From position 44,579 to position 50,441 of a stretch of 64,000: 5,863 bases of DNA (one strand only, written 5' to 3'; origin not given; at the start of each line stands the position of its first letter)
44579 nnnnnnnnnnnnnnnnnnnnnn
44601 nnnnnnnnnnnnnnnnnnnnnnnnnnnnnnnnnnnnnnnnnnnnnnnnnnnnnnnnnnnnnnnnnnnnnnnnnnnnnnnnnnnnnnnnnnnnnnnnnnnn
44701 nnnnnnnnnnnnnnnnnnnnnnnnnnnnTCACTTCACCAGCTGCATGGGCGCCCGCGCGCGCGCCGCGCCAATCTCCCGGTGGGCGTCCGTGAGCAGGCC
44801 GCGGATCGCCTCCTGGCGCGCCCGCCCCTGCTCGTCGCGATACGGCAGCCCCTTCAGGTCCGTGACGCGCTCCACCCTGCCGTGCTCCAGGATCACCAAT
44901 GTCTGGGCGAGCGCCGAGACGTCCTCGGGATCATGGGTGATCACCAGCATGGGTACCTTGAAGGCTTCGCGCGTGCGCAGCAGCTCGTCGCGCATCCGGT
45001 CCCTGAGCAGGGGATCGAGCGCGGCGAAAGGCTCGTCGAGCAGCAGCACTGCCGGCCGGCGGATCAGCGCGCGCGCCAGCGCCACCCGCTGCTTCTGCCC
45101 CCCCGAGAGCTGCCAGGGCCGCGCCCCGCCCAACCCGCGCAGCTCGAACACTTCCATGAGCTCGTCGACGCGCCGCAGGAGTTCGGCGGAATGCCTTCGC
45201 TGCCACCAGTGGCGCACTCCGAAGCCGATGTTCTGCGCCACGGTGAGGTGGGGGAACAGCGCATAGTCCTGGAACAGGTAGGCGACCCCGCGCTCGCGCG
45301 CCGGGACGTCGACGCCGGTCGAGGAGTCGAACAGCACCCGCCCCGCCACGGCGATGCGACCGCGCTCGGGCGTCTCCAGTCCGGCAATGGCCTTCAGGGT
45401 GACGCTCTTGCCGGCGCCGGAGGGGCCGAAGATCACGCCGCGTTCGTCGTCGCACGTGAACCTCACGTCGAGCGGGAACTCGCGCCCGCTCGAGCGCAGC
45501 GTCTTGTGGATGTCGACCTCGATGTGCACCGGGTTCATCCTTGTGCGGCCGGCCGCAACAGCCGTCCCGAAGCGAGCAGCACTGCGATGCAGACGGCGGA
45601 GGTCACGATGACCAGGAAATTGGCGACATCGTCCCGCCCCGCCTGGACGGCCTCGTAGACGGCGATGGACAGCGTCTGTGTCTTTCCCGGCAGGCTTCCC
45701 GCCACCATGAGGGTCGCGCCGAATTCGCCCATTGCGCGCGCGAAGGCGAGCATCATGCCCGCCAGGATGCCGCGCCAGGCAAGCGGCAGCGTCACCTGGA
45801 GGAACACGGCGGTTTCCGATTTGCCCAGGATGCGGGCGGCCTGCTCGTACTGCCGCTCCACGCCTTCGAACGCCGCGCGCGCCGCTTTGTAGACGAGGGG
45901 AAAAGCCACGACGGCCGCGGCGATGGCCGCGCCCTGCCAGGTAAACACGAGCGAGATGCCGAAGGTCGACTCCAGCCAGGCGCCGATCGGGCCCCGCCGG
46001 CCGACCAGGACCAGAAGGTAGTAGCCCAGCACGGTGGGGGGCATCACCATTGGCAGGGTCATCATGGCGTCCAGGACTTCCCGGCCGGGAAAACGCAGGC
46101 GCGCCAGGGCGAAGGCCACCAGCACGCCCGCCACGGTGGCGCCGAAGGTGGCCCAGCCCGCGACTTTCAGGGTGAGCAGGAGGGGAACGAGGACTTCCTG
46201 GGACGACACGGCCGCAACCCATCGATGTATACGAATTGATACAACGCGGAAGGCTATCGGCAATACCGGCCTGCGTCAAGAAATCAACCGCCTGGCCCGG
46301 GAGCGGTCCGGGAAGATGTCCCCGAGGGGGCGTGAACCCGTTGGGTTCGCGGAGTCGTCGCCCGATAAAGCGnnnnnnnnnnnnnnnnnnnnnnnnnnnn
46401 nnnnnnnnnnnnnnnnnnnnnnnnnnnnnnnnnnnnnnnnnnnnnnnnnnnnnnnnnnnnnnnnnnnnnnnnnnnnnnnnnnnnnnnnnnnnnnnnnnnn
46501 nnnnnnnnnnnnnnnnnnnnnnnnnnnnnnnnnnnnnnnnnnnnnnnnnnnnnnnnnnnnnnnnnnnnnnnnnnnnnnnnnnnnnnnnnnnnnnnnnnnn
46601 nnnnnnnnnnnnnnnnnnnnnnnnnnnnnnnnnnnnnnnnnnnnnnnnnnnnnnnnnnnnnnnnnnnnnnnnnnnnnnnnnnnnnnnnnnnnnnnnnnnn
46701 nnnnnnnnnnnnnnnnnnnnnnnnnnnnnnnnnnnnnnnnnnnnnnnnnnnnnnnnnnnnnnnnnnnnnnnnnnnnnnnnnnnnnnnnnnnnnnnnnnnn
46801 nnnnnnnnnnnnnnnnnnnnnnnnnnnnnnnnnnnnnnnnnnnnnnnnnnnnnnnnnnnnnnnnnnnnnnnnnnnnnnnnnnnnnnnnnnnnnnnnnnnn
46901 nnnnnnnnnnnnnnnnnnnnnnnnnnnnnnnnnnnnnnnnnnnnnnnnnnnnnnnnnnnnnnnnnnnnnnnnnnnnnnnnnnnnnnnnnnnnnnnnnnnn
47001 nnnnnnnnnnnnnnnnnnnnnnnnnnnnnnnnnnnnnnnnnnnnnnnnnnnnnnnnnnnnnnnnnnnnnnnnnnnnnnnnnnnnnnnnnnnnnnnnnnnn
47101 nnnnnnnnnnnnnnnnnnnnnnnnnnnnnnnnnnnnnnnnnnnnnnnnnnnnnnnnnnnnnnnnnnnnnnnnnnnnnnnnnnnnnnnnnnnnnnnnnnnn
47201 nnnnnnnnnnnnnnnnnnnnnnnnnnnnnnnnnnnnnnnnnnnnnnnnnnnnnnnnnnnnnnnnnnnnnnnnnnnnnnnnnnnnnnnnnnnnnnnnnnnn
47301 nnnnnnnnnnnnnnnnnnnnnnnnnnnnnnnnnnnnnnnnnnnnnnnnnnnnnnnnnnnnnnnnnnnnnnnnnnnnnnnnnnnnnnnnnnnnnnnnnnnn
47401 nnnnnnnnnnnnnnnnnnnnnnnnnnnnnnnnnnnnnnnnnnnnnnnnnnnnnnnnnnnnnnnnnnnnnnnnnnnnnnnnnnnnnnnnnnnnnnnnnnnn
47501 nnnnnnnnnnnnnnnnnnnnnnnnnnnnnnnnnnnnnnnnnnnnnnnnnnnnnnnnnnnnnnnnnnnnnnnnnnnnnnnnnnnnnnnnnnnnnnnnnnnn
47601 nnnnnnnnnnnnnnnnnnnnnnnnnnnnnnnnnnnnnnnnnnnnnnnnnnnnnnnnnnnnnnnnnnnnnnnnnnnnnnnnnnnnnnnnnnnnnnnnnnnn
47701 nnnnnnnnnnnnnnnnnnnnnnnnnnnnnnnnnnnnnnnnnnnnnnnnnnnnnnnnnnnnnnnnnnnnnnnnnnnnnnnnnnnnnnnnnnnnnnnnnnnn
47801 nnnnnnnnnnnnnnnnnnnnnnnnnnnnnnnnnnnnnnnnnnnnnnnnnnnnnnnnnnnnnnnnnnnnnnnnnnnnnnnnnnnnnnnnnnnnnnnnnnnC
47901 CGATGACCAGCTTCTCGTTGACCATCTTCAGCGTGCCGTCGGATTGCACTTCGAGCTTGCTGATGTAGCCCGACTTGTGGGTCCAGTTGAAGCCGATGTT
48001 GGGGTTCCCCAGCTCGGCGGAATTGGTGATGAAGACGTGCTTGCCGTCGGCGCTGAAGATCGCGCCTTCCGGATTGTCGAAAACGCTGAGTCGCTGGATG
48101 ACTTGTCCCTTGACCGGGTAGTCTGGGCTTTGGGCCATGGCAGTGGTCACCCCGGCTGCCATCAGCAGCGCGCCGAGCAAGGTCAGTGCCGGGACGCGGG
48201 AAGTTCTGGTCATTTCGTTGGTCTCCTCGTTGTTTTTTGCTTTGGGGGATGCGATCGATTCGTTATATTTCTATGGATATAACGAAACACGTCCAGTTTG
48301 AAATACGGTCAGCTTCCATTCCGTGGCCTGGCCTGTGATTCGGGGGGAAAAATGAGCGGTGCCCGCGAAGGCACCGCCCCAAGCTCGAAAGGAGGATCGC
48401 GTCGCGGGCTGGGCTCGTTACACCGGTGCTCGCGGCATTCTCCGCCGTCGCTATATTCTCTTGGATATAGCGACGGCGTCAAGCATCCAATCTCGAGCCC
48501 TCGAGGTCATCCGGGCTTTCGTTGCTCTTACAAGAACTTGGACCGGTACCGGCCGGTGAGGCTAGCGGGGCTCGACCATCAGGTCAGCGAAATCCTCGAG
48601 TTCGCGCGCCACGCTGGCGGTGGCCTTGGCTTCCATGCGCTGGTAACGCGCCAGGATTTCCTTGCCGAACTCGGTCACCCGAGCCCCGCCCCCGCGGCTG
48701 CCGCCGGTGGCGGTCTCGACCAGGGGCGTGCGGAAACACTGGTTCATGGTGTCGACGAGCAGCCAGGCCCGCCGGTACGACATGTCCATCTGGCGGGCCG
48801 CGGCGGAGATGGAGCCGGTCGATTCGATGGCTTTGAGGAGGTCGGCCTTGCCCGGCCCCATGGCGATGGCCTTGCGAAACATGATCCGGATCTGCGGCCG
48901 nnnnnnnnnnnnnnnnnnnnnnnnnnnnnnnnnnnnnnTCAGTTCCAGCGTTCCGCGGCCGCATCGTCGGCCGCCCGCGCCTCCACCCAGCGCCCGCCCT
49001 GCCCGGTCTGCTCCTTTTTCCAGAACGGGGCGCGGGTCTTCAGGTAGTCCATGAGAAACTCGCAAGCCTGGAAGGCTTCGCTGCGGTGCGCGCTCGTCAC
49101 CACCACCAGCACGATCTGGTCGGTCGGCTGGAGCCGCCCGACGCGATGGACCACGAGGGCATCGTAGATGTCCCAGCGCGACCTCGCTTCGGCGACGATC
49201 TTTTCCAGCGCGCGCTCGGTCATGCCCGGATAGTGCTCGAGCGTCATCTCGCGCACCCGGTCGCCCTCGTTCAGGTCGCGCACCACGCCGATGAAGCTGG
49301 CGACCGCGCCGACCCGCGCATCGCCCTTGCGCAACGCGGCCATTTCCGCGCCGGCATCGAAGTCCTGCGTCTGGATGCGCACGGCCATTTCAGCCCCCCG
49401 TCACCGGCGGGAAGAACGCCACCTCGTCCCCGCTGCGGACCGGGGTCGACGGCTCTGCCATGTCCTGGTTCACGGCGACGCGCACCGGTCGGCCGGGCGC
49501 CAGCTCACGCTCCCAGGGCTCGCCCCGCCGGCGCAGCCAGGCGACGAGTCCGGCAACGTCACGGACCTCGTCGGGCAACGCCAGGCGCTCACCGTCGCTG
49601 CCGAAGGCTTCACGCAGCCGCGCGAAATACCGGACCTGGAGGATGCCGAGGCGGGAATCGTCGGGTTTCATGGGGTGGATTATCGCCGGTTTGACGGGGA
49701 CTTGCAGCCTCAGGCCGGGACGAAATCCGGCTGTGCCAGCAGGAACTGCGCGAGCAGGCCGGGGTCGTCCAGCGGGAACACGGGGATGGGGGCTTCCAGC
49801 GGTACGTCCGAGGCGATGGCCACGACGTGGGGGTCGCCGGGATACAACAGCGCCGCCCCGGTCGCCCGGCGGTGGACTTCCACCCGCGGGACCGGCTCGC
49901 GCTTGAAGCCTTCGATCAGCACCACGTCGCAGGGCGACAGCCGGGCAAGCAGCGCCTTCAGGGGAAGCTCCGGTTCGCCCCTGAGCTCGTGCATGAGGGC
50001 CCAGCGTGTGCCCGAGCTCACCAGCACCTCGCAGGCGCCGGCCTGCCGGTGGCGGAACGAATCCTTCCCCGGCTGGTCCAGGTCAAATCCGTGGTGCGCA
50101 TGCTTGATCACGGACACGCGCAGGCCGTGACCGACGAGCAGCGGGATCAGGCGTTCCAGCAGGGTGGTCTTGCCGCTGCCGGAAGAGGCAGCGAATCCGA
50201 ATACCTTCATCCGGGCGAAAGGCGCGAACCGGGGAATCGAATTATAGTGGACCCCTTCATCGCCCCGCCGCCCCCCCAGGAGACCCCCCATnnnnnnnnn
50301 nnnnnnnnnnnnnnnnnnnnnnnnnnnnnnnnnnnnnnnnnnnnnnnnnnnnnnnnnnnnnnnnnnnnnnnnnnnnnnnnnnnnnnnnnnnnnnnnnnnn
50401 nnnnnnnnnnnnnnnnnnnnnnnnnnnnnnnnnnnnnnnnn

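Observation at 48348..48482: Second, extended perfect ModE palindrome lies in the modE 3' region upstream of a terminator: Mo-responsive small RNA, attenuator or autoregulatory roadblock?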

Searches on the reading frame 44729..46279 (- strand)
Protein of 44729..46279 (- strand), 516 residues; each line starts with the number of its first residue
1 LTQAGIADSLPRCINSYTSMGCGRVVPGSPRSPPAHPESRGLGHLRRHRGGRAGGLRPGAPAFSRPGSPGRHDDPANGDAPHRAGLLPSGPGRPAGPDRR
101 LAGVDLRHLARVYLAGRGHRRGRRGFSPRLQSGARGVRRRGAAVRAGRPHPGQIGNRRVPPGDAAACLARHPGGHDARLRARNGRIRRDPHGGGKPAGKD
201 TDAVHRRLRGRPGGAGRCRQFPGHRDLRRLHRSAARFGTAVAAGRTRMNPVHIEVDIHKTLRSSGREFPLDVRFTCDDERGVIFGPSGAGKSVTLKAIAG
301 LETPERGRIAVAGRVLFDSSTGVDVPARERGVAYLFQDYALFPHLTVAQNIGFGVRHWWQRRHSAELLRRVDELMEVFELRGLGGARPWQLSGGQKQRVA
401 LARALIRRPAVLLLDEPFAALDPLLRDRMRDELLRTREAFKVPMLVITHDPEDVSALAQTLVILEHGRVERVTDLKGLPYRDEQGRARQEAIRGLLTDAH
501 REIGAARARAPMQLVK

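Call 9: search_protein_families(library=pfam, proteins=[window:44729-46279:-], max_evalue=0.001)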
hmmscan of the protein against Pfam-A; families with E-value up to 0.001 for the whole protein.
window:44729-46279:- (516 aa): 3 families
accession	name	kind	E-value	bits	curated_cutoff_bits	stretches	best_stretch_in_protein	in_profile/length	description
PF00005.33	ABC_tran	-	1.9e-29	103.4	25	1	278-419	11-137/137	ABC transporter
PF13304.12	AAA_21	-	8.4e-09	36.3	27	1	378-451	225-300/304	AAA domain, putative AbiEii toxin, Type IV TA system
PF02463.25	SMC_N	-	0.00025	21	40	0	275-460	21-208/220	RecF/RecN/SMC N terminal domain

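Call 10: search_protein_families(library=ncbifam, proteins=[window:44729-46279:-], max_evalue=0.001)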
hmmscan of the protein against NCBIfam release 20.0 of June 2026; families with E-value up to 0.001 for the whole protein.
window:44729-46279:- (516 aa): 178 families (the best 25 are shown)
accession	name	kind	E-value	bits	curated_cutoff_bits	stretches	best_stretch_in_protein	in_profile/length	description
TIGR02142.1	modC_ABC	equivalog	1.6e-56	192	285.05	1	263-477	7-218/353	molybdenum ABC transporter ATP-binding protein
TIGR00968.1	3a0106s01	subfamily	1.5e-54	185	342.75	1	283-473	31-213/237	sulfate ABC transporter ATP-binding protein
TIGR01187.1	potA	subfamily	3.7e-54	184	355.6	1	283-474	1-184/325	polyamine ABC transporter ATP-binding protein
TIGR03265.1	PhnT2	equivalog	5.8e-53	180.4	457.7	1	282-473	34-217/353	putative 2-aminoethylphosphonate ABC transporter ATP-binding protein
NF040933.2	ABC_arch_GlcV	equivalog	7.1e-53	179.7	450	1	278-474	32-225/357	glucose ABC transporter ATP-binding protein GlcV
NF006987.0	PRK09452.1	equivalog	7.8e-51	172.9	482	1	282-472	47-229/378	spermidine/putrescine ABC transporter ATP-binding protein PotA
NF008653.0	PRK11650.1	subfamily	8e-51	173.2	432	1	277-473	29-217/357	sn-glycerol-3-phosphate ABC transporter ATP-binding protein UgpC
NF040840.2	tungstate_WtpC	equivalog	1.3e-50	172.7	440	1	271-477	18-217/347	tungstate ABC transporter ATP-binding protein WtpC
NF043075.1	MMSYN1_0197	equivalog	3.1e-49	167.8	550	1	282-472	32-214/341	spermidine/putrescine ABC transporter ATP-binding protein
TIGR03258.1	PhnT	equivalog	2.8e-46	158.2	499.15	1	282-474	38-223/359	2-aminoethylphosphonate ABC transport system ATP-binding subunit PhnT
NF008355.0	PRK11144.1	equivalog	3.3e-46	157.9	434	1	280-476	26-214/353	molybdenum ABC transporter ATP-binding protein ModC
NF008105.0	PRK10851.1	equivalog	3.5e-46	157.6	502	1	282-473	32-219/362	sulfate/thiosulfate ABC transporter ATP-binding protein CysA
NF008621.0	PRK11607.1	equivalog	1.3e-45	155.8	613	1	281-473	48-232/377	putrescine ABC transporter ATP-binding subunit PotG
NF008233.0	PRK11000.1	equivalog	3e-45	154.6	568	1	277-473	28-216/369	maltose/maltodextrin ABC transporter ATP-binding protein MalK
NF008513.0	PRK11432.1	equivalog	3.4e-43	147.9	496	1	283-476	37-222/351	ferric ABC transporter ATP-binding protein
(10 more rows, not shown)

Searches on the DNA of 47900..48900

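Call 3: search_rna_families(source=window, start=47900, end=48900, threshold=evalue, max_evalue=10, show_alignments=3)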
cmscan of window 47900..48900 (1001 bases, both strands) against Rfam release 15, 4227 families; matches with E-value up to 10: 6.
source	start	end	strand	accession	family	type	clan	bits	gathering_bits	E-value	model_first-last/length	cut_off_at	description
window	48677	48743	-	RF03207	mir-3960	Gene; miRNA;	-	22.7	73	1.3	1-73/73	no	mir-3960 microRNA precursor family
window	48347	48397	-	RF01489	sbrA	Gene; sRNA;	-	17.7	45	1.1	1-71/71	no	Listeria sRNA sbrA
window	48761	48800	+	RF01356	CRISPR-DR28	Gene; CRISPR;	-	17.4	35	4.9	1-24/24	no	CRISPR RNA direct repeat element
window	47992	48058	+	RF01132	sR48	Gene; snRNA; snoRNA; CD-box;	-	16.9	40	4.2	1-59/59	no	Small nucleolar RNA sR48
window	48179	48237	-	RF02338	GlsR16_miR3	Gene; snRNA; snoRNA; CD-box;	-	15.7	100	2.7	1-77/77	no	Giardia snoRNA GlsR16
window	48829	48855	+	RF01129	sR44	Gene; snRNA; snoRNA; CD-box;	-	14.7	45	0.77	1-55/55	no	Small nucleolar RNA sR44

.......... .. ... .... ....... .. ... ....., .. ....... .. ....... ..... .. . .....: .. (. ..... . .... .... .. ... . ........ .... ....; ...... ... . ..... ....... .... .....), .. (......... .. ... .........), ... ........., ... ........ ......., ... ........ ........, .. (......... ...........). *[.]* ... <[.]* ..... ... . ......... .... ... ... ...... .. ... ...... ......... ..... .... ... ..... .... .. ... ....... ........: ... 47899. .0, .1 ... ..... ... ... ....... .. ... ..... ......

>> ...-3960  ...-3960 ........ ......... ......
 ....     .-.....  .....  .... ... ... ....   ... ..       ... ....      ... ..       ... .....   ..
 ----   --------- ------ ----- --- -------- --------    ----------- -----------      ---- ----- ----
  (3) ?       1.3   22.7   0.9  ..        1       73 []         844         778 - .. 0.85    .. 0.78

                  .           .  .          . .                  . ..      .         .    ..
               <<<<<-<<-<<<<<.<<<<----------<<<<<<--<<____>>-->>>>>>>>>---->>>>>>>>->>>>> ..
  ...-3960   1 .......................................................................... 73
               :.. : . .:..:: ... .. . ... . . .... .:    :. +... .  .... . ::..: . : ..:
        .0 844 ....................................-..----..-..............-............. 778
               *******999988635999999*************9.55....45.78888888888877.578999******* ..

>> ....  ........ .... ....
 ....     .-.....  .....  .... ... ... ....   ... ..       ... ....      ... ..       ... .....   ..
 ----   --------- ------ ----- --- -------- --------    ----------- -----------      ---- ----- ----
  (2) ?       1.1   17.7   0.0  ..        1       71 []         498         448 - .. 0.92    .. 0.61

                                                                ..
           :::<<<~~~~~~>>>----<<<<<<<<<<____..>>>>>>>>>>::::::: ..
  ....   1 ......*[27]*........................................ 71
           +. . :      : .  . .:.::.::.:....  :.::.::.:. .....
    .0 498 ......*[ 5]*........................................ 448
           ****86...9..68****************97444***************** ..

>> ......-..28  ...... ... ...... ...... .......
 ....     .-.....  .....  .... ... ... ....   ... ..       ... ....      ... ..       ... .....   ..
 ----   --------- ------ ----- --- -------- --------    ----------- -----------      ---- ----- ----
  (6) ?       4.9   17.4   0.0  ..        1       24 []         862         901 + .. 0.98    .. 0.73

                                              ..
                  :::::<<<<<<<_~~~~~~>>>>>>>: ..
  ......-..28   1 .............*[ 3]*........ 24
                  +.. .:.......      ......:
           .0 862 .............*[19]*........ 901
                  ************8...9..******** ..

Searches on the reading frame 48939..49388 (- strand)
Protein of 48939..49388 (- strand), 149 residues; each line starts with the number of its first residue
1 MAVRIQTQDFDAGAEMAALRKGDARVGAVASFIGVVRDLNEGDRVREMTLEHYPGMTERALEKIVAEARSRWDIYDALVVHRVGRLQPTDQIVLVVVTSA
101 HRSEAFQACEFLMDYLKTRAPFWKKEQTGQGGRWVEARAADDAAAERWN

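Call 9: search_protein_families(library=pfam, proteins=[window:48939-49388:-], max_evalue=0.001)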
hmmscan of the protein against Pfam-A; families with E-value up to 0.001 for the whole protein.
window:48939-49388:- (149 aa): 1 family
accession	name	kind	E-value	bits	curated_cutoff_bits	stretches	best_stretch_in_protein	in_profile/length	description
PF02391.22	MoaE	-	2.6e-40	137.6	23.4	1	5-119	1-114/114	MoaE protein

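Call 10: search_protein_families(library=ncbifam, proteins=[window:48939-49388:-], max_evalue=0.001)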
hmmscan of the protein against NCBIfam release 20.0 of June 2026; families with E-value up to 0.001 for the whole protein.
window:48939-49388:- (149 aa): 2 families
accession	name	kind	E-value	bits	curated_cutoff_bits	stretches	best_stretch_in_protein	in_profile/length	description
NF007959.0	PRK10678.1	equivalog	5.4e-56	188.3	175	1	3-148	6-150/150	molybdopterin synthase catalytic subunit MoaE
NF011061.0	PRK14493.1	equivalog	5e-26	91.8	215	1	24-138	157-273/274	molybdopterin synthase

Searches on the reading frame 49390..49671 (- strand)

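Call 9: search_protein_families(library=pfam, proteins=[window:49390-49671:-], max_evalue=0.001)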
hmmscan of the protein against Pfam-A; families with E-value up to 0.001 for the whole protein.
window:49390-49671:- (93 aa): 1 family
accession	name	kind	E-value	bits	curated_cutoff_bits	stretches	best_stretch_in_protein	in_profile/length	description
PF02597.26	ThiS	-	6.7e-19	68.6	22.5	1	13-93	1-76/76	ThiS family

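Call 10: search_protein_families(library=ncbifam, proteins=[window:49390-49671:-], max_evalue=0.001)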
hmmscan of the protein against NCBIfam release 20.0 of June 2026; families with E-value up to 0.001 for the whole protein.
window:49390-49671:- (93 aa): 4 families
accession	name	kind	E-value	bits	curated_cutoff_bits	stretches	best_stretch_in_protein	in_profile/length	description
TIGR01682.1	moaD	equivalog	7.2e-23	81.2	66.15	1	12-93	2-80/80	molybdopterin converting factor subunit 1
NF008347.0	PRK11130.1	equivalog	3.1e-16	59.7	94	1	11-93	2-81/81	molybdopterin synthase sulfur carrier subunit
TIGR01687.1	moaD_arch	subfamily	1.5e-11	44.6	49.5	1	12-93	2-88/88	MoaD family protein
NF041918.1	SAMP1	equivalog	2e-07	31.4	60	1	12-93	2-91/91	ubiquitin-like small modifier protein 1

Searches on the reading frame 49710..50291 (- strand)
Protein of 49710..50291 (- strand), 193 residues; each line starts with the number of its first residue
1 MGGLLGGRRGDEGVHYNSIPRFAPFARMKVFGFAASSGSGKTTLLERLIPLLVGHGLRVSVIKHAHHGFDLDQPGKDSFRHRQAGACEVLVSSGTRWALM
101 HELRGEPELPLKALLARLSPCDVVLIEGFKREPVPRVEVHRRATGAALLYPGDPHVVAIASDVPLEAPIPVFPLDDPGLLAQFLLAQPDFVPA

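Call 9: search_protein_families(library=pfam, proteins=[window:49710-50291:-], max_evalue=0.001)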
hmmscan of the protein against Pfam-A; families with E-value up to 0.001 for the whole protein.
window:49710-50291:- (193 aa): 2 families
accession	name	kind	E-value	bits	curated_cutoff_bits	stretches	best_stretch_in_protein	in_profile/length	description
PF03205.20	MobB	-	3.1e-50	170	26.6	1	30-162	1-133/133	Molybdopterin guanine dinucleotide synthesis protein B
PF03308.22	MeaB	-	0.00083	18.9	23.1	0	27-62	32-67/273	Methylmalonyl Co-A mutase-associated GTPase MeaB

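Call 10: search_protein_families(library=ncbifam, proteins=[window:49710-50291:-], max_evalue=0.001)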
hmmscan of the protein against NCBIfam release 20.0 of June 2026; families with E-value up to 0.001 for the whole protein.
window:49710-50291:- (193 aa): 12 families
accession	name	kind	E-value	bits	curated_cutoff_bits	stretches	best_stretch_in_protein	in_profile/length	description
NF011060.0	PRK14491.1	equivalog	1.3e-56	192.3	532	1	26-186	9-172/598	bifunctional molybdopterin-guanine dinucleotide biosynthesis adaptor protein MobB/molybdopterin molybdotransferase MoeA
TIGR00176.1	mobB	equivalog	1.1e-46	158.7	76.2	1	30-185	1-153/155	molybdopterin-guanine dinucleotide biosynthesis protein B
NF008021.0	PRK10751.1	equivalog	6.7e-45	153.3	204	1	29-185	7-166/174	molybdopterin-guanine dinucleotide biosynthesis protein MobB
NF011066.0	PRK14495.1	equivalog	7.5e-45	153.7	596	1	28-189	1-161/452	putative molybdopterin-guanine dinucleotide biosynthesis protein MobB/unknown domain fusion protein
NF011056.0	PRK14489.1-1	equivalog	4.9e-34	118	379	1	27-184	202-350/363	bifunctional molybdenum cofactor guanylyltransferase MobA/molybdopterin-guanine dinucleotide biosynthesis adaptor protein MobB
NF011057.0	PRK14489.1-2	subfamily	1.2e-32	113.6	541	1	15-167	193-341/363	bifunctional molybdenum cofactor guanylyltransferase MobA/molybdopterin-guanine dinucleotide biosynthesis adaptor protein MobB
NF011059.0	PRK14490.1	equivalog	2.3e-20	73.1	354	1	32-183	15-167/374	bifunctional molybdenum cofactor guanylyltransferase MobA/molybdopterin-guanine dinucleotide biosynthesis adaptor protein MobB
NF011063.0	PRK14494.1-2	equivalog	3.7e-15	56.3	258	1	28-133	1-102/227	putative molybdopterin-guanine dinucleotide biosynthesis protein MobB/FeS domain-containing protein protein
NF011062.0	PRK14494.1-1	equivalog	2.1e-12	47.1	323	1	28-141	1-109/231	putative molybdopterin-guanine dinucleotide biosynthesis protein MobB/FeS domain-containing protein protein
NF011065.0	PRK14494.1-4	equivalog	1.9e-10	40.5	287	1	29-186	11-158/244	putative molybdopterin-guanine dinucleotide biosynthesis protein MobB/FeS domain-containing protein protein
NF011064.0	PRK14494.1-3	equivalog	2.1e-08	33.8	418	1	28-142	1-107/244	putative molybdopterin-guanine dinucleotide biosynthesis protein MobB/FeS domain-containing protein protein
NF011061.0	PRK14493.1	equivalog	6.1e-07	29.2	215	1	28-144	1-111/274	molybdopterin synthase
